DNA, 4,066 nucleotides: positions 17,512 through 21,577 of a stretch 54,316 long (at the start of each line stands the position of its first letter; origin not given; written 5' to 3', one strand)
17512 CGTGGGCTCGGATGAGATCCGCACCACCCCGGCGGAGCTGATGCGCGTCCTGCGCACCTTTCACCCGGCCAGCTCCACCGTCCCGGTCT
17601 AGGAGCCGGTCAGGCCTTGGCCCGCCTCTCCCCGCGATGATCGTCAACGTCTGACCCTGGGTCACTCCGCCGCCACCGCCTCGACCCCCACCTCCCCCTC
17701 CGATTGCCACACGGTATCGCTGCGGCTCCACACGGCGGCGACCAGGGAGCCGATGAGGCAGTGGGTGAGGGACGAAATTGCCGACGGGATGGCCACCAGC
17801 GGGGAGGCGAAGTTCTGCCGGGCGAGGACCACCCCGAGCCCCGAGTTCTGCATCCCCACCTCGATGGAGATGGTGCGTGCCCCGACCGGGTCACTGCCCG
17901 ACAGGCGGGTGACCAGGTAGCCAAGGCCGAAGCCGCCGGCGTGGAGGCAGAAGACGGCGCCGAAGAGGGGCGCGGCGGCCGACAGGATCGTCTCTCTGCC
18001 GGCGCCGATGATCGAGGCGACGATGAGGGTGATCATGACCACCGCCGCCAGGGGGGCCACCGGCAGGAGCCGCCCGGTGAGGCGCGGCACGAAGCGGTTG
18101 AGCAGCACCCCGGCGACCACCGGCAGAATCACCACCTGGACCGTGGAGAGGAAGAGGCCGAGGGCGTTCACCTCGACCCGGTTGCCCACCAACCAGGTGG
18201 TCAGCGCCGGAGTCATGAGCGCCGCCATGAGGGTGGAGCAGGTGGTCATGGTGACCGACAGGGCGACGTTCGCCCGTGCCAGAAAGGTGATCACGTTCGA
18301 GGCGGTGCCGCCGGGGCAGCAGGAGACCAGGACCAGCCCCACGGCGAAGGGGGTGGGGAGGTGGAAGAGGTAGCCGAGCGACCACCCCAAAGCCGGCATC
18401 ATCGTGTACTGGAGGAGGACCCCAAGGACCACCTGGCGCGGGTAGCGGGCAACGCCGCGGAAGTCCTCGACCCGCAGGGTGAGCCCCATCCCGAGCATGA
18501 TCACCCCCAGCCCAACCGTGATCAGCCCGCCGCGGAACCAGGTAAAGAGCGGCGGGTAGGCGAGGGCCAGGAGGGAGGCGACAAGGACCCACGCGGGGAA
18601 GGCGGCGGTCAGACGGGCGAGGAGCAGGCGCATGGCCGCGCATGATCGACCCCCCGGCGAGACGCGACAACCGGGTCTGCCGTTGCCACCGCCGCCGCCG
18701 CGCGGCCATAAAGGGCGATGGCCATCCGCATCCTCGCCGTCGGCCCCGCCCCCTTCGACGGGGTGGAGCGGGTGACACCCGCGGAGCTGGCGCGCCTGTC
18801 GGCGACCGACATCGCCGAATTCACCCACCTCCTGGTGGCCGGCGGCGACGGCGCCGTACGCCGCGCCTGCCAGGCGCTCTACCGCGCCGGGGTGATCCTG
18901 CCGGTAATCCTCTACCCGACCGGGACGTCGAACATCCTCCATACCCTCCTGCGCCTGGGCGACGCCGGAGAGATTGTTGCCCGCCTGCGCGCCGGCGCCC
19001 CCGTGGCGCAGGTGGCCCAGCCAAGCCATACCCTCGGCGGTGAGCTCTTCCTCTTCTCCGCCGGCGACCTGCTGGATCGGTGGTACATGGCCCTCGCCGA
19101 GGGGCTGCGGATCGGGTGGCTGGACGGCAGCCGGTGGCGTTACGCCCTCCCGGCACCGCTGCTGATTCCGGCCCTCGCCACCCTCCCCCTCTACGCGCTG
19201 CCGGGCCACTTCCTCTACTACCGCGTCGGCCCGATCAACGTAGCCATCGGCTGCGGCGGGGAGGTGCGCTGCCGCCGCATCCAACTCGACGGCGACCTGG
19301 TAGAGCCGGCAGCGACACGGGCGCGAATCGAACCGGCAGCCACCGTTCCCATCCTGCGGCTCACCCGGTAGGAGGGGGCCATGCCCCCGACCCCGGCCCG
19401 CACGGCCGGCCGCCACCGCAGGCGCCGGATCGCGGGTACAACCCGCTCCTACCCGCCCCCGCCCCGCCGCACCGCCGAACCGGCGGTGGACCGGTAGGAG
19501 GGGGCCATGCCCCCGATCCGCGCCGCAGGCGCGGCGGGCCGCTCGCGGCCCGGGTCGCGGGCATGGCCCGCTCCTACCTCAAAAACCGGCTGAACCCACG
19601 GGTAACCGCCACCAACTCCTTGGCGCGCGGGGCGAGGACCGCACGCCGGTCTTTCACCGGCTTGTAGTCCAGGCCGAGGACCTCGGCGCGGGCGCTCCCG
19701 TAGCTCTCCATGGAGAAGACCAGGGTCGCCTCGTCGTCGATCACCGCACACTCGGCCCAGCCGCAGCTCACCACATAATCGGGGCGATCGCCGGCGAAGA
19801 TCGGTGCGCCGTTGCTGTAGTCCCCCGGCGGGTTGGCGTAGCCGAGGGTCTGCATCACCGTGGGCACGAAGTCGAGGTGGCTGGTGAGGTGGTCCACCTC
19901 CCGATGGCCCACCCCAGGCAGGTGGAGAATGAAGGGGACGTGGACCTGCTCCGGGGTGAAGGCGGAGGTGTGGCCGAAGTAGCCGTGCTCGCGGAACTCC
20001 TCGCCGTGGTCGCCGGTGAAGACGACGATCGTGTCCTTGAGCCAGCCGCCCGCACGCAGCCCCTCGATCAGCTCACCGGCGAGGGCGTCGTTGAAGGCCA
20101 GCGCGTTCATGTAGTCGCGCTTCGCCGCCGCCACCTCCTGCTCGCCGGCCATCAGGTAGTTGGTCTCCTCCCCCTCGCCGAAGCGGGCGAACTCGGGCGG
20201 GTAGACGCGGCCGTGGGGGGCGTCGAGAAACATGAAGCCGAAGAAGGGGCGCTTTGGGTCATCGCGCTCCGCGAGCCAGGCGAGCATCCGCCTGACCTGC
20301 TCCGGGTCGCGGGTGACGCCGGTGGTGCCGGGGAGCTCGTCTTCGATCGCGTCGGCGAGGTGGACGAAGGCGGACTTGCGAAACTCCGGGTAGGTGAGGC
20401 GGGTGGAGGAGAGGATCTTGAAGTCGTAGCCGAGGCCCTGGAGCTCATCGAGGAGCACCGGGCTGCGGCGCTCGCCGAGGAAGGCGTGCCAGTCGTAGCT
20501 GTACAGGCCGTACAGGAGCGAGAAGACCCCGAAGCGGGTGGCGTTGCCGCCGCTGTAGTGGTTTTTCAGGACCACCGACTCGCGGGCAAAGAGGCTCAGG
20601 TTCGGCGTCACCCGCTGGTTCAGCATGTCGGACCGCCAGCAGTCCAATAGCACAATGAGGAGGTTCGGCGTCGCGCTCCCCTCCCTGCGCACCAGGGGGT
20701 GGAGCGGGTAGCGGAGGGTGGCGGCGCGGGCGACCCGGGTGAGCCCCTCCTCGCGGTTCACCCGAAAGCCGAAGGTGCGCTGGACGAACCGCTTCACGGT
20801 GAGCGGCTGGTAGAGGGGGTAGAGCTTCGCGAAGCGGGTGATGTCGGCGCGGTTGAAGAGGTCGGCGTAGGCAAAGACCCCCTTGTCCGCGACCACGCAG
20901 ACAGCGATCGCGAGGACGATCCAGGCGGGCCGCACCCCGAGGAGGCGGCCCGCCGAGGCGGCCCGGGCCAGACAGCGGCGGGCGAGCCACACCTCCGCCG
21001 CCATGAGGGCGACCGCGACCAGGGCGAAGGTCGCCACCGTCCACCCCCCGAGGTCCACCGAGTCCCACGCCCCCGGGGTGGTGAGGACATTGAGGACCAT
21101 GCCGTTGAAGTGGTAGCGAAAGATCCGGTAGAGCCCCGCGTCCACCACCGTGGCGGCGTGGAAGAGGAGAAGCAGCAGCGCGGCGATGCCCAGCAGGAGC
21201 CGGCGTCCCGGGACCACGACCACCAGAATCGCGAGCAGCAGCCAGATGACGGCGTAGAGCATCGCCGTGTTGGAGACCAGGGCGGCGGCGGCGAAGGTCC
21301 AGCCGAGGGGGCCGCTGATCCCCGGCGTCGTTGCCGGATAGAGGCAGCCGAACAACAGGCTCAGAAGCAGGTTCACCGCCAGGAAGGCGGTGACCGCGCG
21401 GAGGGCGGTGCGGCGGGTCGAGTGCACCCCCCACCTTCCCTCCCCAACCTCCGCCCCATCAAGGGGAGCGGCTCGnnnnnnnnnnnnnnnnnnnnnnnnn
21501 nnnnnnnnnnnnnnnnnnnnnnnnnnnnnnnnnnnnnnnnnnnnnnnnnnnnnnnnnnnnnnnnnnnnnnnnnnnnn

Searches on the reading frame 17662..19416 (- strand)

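Call 14: search_protein_families(library=pfam, proteins=[window:17662-19416:-], max_evalue=0.001)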
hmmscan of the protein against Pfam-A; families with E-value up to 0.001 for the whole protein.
window:17662-19416:- (584 aa): 2 families
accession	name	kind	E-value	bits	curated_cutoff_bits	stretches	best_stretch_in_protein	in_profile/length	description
PF01758.21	SBF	-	1.3e-44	152.6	24.3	1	300-478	1-189/191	Sodium Bile acid symporter family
PF13593.11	SBF_like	-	7.9e-15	55.4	25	1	273-564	3-312/313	SBF-like CPA transporter family (DUF4137)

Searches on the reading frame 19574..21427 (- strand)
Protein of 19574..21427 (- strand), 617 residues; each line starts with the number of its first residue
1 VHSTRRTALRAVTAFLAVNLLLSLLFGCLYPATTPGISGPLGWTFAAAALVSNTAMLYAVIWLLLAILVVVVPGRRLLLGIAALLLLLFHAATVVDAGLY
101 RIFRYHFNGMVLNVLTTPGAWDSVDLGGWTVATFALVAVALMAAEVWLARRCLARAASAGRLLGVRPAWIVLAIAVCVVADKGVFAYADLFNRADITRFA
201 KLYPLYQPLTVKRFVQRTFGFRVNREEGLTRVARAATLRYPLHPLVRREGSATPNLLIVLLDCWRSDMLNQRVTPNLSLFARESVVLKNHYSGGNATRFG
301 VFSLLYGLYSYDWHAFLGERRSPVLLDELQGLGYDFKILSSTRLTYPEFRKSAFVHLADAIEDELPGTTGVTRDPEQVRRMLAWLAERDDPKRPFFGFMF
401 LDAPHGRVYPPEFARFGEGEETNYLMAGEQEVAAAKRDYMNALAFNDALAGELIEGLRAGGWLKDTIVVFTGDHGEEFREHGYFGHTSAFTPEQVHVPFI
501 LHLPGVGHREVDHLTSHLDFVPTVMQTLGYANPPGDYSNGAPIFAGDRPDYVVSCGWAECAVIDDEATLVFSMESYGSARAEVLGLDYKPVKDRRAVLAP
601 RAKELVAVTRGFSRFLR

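Call 14: search_protein_families(library=pfam, proteins=[window:19574-21427:-], max_evalue=0.001)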
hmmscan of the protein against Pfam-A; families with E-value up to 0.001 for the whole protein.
window:19574-21427:- (617 aa): 3 families
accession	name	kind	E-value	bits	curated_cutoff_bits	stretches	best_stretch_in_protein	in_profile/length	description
PF00884.28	Sulfatase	-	1.6e-32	113.5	25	1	254-530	1-301/301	Sulfatase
PF11893.13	DUF3413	-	4.8e-24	85.3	27.1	1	5-245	8-246/248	Domain of unknown function (DUF3413)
PF01663.27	Phosphodiest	-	1.4e-05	25.3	23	0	256-299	1-45/342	Type I phosphodiesterase / nucleotide pyrophosphatase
